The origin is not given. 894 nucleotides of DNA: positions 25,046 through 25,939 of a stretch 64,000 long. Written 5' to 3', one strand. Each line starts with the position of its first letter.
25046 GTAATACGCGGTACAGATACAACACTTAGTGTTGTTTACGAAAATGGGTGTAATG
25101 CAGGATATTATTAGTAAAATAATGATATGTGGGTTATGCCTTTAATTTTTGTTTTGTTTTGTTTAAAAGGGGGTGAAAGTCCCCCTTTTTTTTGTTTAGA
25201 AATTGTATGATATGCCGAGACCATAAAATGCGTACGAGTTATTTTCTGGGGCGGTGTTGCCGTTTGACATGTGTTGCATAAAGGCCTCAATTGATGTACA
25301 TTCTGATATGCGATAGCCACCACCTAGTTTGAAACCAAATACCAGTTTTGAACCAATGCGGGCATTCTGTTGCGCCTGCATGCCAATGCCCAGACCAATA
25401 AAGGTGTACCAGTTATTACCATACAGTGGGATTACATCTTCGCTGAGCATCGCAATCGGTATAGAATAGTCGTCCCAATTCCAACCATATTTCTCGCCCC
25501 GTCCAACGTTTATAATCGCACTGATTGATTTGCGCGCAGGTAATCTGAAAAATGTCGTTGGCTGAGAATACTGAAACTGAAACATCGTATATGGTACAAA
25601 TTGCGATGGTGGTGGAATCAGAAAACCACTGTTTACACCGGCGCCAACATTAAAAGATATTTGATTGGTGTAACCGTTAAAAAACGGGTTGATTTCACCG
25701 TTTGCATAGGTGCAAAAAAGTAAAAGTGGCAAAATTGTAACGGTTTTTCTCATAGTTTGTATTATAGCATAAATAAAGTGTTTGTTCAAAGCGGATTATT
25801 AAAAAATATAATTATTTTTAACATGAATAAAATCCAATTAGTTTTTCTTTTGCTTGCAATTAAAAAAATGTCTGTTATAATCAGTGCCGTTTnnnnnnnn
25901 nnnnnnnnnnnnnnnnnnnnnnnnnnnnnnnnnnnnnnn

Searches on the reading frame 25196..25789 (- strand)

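Call 11: search_protein_families(library=pfam, proteins=[window:25196-25789:-])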
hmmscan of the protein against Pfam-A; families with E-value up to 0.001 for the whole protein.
window:25196-25789:- (197 aa): 1 family
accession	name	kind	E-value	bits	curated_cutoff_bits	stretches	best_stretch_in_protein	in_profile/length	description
PF09411.16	PagL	-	1.6e-08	35.2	23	1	123-196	57-136/136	Lipid A 3-O-deacylase (PagL)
